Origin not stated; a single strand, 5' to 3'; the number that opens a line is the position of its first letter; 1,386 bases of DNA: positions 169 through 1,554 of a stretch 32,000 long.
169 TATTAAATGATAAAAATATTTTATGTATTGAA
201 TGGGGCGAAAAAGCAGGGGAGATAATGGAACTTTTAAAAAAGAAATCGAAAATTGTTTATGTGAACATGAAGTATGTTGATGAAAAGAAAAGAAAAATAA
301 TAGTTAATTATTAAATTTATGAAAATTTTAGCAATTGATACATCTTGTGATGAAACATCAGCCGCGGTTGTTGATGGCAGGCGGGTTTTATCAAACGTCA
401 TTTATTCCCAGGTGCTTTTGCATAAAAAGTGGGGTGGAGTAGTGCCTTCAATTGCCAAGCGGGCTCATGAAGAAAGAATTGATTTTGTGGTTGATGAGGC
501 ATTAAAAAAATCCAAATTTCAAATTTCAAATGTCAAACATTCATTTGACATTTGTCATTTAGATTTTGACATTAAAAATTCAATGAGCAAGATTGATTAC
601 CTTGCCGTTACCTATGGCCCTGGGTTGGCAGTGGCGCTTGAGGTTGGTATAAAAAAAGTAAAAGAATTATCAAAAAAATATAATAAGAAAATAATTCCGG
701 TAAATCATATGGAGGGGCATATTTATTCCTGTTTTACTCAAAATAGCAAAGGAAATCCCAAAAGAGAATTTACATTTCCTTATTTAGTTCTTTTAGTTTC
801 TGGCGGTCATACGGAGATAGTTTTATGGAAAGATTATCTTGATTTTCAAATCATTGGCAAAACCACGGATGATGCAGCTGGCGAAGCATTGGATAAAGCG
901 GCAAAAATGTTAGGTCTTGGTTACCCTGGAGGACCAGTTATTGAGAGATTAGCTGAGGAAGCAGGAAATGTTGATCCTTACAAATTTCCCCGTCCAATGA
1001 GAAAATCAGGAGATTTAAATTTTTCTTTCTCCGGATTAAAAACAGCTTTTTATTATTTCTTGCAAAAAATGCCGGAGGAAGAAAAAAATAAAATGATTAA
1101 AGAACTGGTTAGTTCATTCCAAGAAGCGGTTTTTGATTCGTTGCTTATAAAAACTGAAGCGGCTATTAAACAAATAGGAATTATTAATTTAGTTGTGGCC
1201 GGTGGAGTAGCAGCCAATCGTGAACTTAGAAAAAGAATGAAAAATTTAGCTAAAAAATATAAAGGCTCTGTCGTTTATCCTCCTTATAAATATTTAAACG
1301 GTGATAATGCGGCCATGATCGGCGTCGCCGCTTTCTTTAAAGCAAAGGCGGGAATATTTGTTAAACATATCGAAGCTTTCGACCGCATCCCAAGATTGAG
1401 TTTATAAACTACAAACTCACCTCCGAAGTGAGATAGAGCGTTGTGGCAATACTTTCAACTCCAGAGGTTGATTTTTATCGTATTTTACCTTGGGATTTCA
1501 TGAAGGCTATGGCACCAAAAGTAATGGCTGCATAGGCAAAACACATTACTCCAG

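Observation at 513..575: Heptamer-phased palindromic repeat inserted in frame in the essential gene tsaD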

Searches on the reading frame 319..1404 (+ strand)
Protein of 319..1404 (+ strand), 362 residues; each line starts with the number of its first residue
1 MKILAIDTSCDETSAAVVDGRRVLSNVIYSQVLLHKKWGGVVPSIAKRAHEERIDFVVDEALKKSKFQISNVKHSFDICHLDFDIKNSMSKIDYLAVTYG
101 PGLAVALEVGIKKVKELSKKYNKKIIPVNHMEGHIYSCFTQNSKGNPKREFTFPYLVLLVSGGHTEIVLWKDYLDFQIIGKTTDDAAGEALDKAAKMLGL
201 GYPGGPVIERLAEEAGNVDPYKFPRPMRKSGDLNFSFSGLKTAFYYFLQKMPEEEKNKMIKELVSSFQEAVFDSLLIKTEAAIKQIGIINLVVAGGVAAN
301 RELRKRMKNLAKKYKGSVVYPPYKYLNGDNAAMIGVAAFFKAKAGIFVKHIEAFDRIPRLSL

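Call 11: find_encoding_contigs(protein=window:319-1404:+, flank=10000, max_places=6)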
Protein window:319-1404:+ (362 aa): no gene with exactly this product is on record in the collection.

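Call 12: find_homologous_proteins(query=window:319-1404:+, max_evalue=1e-30)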
Query window:319-1404:+ (362 aa): 7998 proteins with E <= 1e-30 among 8000 candidates; the best 120 are listed.
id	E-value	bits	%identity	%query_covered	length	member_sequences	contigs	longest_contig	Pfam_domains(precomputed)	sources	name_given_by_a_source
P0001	4.9e-238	807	100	100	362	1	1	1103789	PF00814.32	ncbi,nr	ncbi:MAG: tRNA (adenosine(37)-N6)-threonylcarbamoyltransferase complex transferase subunit TsaD [Can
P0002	9.1e-168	576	73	100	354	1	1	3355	PF00814.32,PF22521.3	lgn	-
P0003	1.0e-161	556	72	100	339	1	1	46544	PF00814.32,PF22521.3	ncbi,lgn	-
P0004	1.1e-159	549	70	100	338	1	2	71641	PF00814.32,PF22521.3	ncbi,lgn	-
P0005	5.0e-159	547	67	100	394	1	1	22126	PF02543.22,PF00814.32,PF22521.3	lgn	-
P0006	4.5e-158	544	69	100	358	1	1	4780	PF02543.22,PF00814.32,PF22521.3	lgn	-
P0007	1.0e-157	543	68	100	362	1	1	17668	PF02543.22,PF00814.32,PF22521.3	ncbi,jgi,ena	ncbi:MAG: tRNA (adenosine(37)-N6)-threonylcarbamoyltransferase complex transferase subunit TsaD [Pat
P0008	1.9e-157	542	69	100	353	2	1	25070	PF02543.22,PF00814.32,PF22521.3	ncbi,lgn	-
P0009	5.4e-157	540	70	99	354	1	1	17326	PF02543.22,PF00814.32,PF22521.3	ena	-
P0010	9.8e-157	540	70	99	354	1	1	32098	PF02543.22,PF00814.32,PF22521.3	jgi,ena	-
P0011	6.3e-156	537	67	100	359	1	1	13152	PF00814.32,PF22521.3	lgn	-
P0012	6.7e-156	537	66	100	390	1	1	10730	PF02543.22,PF00814.32,PF22521.3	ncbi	-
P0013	1.6e-155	536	69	100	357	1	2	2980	PF00814.32,PF22521.3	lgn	-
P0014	1.8e-155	535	69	100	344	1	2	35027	PF00814.32,PF22521.3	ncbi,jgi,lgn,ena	-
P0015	3.3e-155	535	69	100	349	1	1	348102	PF00814.32,PF22521.3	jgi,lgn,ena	-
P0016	3.6e-155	534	69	100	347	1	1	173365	PF02543.22,PF00814.32,PF22521.3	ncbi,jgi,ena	ncbi:MAG: tRNA (adenosine(37)-N6)-threonylcarbamoyltransferase complex transferase subunit TsaD [Pat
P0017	4.2e-155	534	67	100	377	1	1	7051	PF02543.22,PF00814.32,PF22521.3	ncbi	ncbi:MAG: tRNA (adenosine(37)-N6)-threonylcarbamoyltransferase complex transferase subunit TsaD [Mic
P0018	4.2e-155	534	67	100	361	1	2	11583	PF00814.32,PF22521.3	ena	-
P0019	5.7e-155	534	69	100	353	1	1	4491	PF00814.32,PF22521.3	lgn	-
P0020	1.1e-154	533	65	100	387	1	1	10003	PF00814.32,PF22521.3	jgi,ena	-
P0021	1.8e-154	532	69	100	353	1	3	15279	PF00814.32,PF22521.3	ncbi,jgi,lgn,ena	-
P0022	2.8e-154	532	65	100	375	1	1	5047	PF02543.22,PF00814.32,PF22521.3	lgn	-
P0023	4.2e-154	531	67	100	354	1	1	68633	PF00814.32,PF22521.3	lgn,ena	-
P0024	4.9e-154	531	67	100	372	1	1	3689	PF00814.32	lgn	-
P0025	6.0e-154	530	67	100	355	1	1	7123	PF00814.32,PF22521.3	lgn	-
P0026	8.2e-154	530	67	100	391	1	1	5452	PF00814.32,PF22521.3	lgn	-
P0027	8.9e-154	530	68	100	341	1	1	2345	PF00814.32,PF22521.3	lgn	-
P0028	9.6e-154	530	68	100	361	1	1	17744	PF00814.32,PF22521.3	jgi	jgi:N6-L-threonylcarbamoyladenine synthase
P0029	1.0e-153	530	68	100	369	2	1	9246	PF02543.22,PF00814.32,PF22521.3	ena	-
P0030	1.2e-153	530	68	100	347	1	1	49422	PF00814.32,PF22521.3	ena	-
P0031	1.3e-153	529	67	100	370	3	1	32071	PF00814.32,PF22521.3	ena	-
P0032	1.3e-153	529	69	100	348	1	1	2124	PF02543.22,PF00814.32,PF22521.3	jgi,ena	-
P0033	2.1e-153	529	67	100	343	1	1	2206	PF00814.32,PF22521.3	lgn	-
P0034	3.0e-153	528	67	100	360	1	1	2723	PF00814.32,PF22521.3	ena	-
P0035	4.0e-153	528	66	100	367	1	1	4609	PF00814.32,PF22521.3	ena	-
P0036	4.1e-153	528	68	100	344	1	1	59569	PF00814.32,PF22521.3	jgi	jgi:N6-L-threonylcarbamoyladenine synthase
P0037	5.6e-153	527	67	100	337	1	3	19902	PF02543.22,PF00814.32,PF22521.3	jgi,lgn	-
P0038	7.1e-153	527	68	100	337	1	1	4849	PF02543.22,PF00814.32,PF22521.3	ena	-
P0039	8.5e-153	527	68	99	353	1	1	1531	PF02543.22,PF00814.32,PF22521.3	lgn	-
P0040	2.0e-152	525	69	100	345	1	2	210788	PF02543.22,PF00814.32,PF22521.3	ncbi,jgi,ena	ncbi:MAG: tRNA (adenosine(37)-N6)-threonylcarbamoyltransferase complex transferase subunit TsaD [Pat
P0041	2.0e-152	525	67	100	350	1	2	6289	PF00814.32,PF22521.3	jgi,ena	-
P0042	2.2e-152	525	64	100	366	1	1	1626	PF02543.22,PF00814.32,PF22521.3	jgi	-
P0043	2.2e-152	525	65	100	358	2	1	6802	PF00814.32,PF22521.3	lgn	-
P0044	2.3e-152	525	66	100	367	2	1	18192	PF00814.32,PF22521.3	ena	-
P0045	2.6e-152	525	68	100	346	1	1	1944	PF00814.32,PF22521.3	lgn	-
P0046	3.0e-152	525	66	100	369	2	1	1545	PF00814.32,PF22521.3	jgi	jgi:N6-L-threonylcarbamoyladenine synthase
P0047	5.1e-152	524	69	100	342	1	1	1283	PF00814.32,PF22521.3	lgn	-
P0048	5.6e-152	524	67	100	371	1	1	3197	PF00814.32,PF22521.3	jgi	jgi:N6-L-threonylcarbamoyladenine synthase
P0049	6.1e-152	524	67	99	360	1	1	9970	PF02543.22,PF00814.32,PF22521.3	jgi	jgi:N6-L-threonylcarbamoyladenine synthase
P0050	6.7e-152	524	65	100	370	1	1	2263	PF00814.32,PF22521.3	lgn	-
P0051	7.3e-152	524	64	100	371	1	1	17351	PF02543.22,PF00814.32,PF22521.3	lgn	-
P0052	8.0e-152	523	66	99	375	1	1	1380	PF00814.32,PF22521.3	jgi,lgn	jgi:N6-L-threonylcarbamoyladenine synthase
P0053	8.1e-152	523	68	100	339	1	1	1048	PF02543.22,PF00814.32,PF22521.3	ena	-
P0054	8.4e-152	523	67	100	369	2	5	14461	PF00814.32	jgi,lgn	-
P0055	9.3e-152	523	67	100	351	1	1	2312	PF02543.22,PF00814.32,PF22521.3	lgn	-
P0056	1.1e-151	523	68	100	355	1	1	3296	PF02543.22,PF00814.32,PF22521.3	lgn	-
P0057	1.2e-151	523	67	100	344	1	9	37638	PF02543.22,PF00814.32,PF22521.3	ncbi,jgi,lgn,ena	-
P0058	1.6e-151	523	68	100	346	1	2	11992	PF00814.32,PF22521.3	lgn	-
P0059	2.2e-151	522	64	100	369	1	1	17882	PF00814.32,PF22521.3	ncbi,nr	ncbi:MAG: tRNA (adenosine(37)-N6)-threonylcarbamoyltransferase complex transferase subunit TsaD [bac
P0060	2.2e-151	522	68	100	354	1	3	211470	PF00814.32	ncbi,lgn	-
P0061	2.3e-151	522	69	100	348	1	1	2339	PF00814.32,PF22521.3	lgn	-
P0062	2.9e-151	522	67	100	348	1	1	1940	PF00814.32,PF22521.3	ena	-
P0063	2.9e-151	522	64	100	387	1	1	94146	PF00814.32,PF22521.3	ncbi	-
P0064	3.2e-151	522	68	100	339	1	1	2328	PF02543.22,PF00814.32,PF22521.3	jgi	jgi:N6-L-threonylcarbamoyladenine synthase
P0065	3.2e-151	521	63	100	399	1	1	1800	PF00814.32,PF22521.3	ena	-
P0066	3.5e-151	521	68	100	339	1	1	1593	PF02543.22,PF00814.32,PF22521.3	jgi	-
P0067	4.5e-151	521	65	100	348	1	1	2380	PF02543.22,PF00814.32,PF22521.3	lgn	-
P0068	5.4e-151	521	67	100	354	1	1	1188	PF00814.32,PF22521.3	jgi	-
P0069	5.7e-151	521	69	100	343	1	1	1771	PF02543.22,PF00814.32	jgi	jgi:N6-L-threonylcarbamoyladenine synthase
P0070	6.1e-151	521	67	100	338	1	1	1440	PF00814.32,PF22521.3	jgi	-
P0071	6.2e-151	521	67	100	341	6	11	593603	PF00814.32,PF22521.3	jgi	-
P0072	6.2e-151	521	69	99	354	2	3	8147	PF00814.32,PF22521.3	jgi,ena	-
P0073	8.1e-151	520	67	100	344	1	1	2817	PF00814.32,PF22521.3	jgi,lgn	-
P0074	8.3e-151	520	66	100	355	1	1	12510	PF00814.32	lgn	-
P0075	8.8e-151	520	63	100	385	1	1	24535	PF02543.22,PF00814.32,PF22521.3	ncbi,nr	ncbi:tRNA (adenosine(37)-N6)-threonylcarbamoyltransferase complex transferase subunit TsaD [Candidat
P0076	8.8e-151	520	67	100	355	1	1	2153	PF00814.32,PF22521.3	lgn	-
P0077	9.3e-151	520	67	100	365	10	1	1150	PF00814.32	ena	-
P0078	9.6e-151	520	67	100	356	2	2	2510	PF00814.32,PF22521.3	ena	-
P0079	9.6e-151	520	67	100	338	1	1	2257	PF02543.22,PF00814.32,PF22521.3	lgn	-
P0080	1.2e-150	520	68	100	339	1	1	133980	PF02543.22,PF00814.32,PF22521.3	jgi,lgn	-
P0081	1.4e-150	519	64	100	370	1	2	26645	PF02543.22,PF00814.32,PF22521.3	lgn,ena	-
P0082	1.5e-150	519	65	100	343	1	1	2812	PF00814.32,PF22521.3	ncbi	-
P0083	1.6e-150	519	68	100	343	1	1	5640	PF00814.32,PF22521.3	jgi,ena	-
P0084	1.9e-150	519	62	100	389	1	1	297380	PF00814.32,PF22521.3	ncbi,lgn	-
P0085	2.5e-150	519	67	100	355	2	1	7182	PF00814.32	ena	-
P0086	2.6e-150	518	68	100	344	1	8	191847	PF00814.32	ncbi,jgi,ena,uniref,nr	ncbi:MAG: putative tRNA threonylcarbamoyladenosine biosynthesis protein Gcp [Candidatus Roizmanbacte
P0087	2.8e-150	518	65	100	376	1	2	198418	PF00814.32,PF22521.3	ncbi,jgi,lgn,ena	-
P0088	2.9e-150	518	63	100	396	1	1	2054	PF00814.32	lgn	-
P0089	3.0e-150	518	64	100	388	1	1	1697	PF00814.32,PF22521.3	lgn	-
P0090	3.4e-150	518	66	100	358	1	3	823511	PF00814.32,PF22521.3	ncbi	-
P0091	4.1e-150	518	65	100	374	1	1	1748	PF02543.22,PF00814.32,PF22521.3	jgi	jgi:N6-L-threonylcarbamoyladenine synthase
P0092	4.1e-150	518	67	100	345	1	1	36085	PF00814.32,PF22521.3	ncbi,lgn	-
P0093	4.6e-150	518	65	100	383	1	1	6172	PF00814.32,PF22521.3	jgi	-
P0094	4.8e-150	518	65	100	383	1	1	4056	PF00814.32,PF22521.3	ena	-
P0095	5.7e-150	517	66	99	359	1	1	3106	PF00814.32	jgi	-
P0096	6.5e-150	517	66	100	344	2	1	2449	PF00814.32,PF22521.3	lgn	-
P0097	6.6e-150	517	68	100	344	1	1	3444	PF00814.32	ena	-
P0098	8.1e-150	517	67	100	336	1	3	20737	PF02543.22,PF00814.32,PF22521.3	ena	-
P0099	8.6e-150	517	68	100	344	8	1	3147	PF00814.32,PF22521.3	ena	-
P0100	9.2e-150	517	67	100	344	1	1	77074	PF00814.32,PF22521.3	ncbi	-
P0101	9.5e-150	517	64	100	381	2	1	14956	PF00814.32,PF22521.3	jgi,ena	-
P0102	9.8e-150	517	68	100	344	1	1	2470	PF00814.32,PF22521.3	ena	-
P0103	1.0e-149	517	67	100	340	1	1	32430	PF02543.22,PF00814.32,PF22521.3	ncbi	-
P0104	1.1e-149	517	68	100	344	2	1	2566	PF02543.22,PF00814.32,PF22521.3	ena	-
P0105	1.4e-149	516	67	99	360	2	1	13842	PF00814.32,PF22521.3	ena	-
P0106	1.5e-149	516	66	100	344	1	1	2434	PF00814.32,PF22521.3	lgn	-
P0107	2.0e-149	516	66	100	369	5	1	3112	PF00814.32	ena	-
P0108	2.0e-149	516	67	100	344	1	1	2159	PF02543.22,PF00814.32,PF22521.3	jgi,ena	-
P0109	2.0e-149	516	67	100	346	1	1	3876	PF00814.32,PF22521.3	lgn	-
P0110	2.4e-149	515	64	100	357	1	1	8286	PF00814.32,PF22521.3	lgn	-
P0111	2.4e-149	515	68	100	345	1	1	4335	PF00814.32,PF22521.3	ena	-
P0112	2.4e-149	515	67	100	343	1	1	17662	PF00814.32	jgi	jgi:N6-L-threonylcarbamoyladenine synthase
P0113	2.5e-149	515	68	100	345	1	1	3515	PF00814.32,PF22521.3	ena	-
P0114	2.5e-149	515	67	100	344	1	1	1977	PF02543.22,PF00814.32,PF22521.3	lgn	-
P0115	2.7e-149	515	65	100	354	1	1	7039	PF00814.32,PF22521.3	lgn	-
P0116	2.7e-149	515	67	99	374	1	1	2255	PF02543.22,PF00814.32,PF22521.3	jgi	-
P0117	2.7e-149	515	67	100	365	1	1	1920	PF02543.22,PF00814.32,PF22521.3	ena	-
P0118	3.6e-149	515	67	100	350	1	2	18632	PF02543.22,PF00814.32,PF22521.3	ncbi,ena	-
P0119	4.6e-149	514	68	99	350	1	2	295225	PF02543.22,PF00814.32,PF22521.3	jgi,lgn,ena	-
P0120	5.0e-149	514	65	100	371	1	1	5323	PF02543.22,PF00814.32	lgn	-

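Call 14: list_cluster_members(proteins=[P0001, P0030, P0019])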
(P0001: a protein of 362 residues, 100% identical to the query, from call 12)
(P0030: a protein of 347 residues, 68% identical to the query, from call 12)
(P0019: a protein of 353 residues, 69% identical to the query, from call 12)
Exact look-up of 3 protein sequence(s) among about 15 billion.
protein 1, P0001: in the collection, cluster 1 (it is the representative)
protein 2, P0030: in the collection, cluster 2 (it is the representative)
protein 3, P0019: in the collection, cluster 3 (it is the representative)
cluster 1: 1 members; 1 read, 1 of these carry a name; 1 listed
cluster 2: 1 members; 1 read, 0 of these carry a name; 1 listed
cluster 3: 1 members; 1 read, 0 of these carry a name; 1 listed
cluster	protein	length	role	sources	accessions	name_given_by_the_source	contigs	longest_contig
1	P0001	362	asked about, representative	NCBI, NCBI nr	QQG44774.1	MAG: tRNA (adenosine(37)-N6)-threonylcarbamoyltransferase complex transferase subunit ...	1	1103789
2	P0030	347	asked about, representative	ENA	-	-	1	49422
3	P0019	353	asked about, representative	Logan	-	-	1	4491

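Call 16: find_related_loci(query=window:319-1404:+, collection=genome_contigs, flank=10000)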
Query window:319-1404:+ (362 aa) in genome_contigs; peptide patterns used: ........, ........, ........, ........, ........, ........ (x = any residue, [..] = any of these).
534 stretches matched a pattern; 427 encode a relative of the query (tblastn E <= 1e-3); the best 80 are kept; 80 distinct loci.
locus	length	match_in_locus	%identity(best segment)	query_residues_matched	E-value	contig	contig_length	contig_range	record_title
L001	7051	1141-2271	67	1-362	1e-163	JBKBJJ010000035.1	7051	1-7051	MAG: Microgenomates group bacterium isolate 21I_055.bin.7 NODE_35_length_7051_cov_3.938773, whole genome shotgun sequenc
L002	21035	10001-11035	69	1-362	7e-163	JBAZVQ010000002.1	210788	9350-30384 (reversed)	MAG: Patescibacteria group bacterium isolate SO_2017_GW1_256 NODE_487_length_210788_cov_10.051780_OW334_2017, whole geno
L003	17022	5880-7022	63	1-362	1e-161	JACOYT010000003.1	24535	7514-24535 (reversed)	MAG: Candidatus Roizmanbacteria bacterium isolate NC_groundwater_186_Ag_S-0.1um_43_13 S4_GD2017_2_S1_scaffold_1256, whol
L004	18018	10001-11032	68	1-362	3e-161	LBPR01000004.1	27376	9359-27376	MAG: Candidatus Roizmanbacteria bacterium GW2011_GWC2_34_23 UR56_C0004, whole genome shotgun sequence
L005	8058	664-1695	67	1-362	4e-161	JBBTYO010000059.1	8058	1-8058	MAG: Patescibacteria group bacterium isolate H41-bin094_1 H41_bin094_1_000000000059, whole genome shotgun sequence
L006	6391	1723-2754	68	1-362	7e-162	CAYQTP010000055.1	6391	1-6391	MAG TPA_asm: uncultured Gammaproteobacteria bacterium isolate SRP050083_co3_164 genome assembly, contig: NODE_14751_leng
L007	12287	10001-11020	67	1-362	7e-161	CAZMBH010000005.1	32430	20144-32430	MAG TPA_asm: uncultured Gammaproteobacteria bacterium isolate binchicken_co220_132 genome assembly, contig: NODE_789_len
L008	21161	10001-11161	64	1-362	2e-160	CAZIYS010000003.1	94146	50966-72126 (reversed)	MAG TPA_asm: uncultured Gammaproteobacteria bacterium isolate SRP302447_co1_778 genome assembly, contig: NODE_807_length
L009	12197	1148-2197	67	1-362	1e-160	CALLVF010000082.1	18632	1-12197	MAG: uncultured Patescibacteria group bacterium isolate L1_Bin_METABAT__168_1 genome assembly, contig: c_000000586066, w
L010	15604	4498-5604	64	1-362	9e-161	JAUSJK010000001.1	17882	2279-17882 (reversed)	MAG: bacterium isolate E14_metabat.bin.3 E14_k141_232538, whole genome shotgun sequence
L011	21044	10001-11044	68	1-362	4e-160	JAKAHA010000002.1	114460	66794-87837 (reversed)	MAG: bacterium isolate WY2.bin75 NODE_222_length_114460_cov_2.208837, whole genome shotgun sequence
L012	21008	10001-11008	66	1-362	1e-158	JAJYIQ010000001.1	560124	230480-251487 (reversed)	MAG: bacterium isolate DBS2-1.bin128 NODE_4_length_560124_cov_14.299098, whole genome shotgun sequence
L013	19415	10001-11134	64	1-362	2e-158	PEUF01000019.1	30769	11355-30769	MAG: Candidatus Roizmanbacteria bacterium CG02_land_8_20_14_3_00_36_15 CG02_land_8_20_14_3.00_150_scaffold_308_c, whole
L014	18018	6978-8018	67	1-362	9e-162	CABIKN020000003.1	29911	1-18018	Candidatus Roizmanbacteria bacterium isolate CandRoiz1 genome assembly, contig: CANDROIZ_Contig_11, whole genome shotgun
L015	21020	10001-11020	65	1-362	4e-158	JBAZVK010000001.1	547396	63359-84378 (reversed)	MAG: Patescibacteria group bacterium isolate SO_2017_GW1_250 NODE_97_length_547396_cov_7.957007_OW334_2017, whole genome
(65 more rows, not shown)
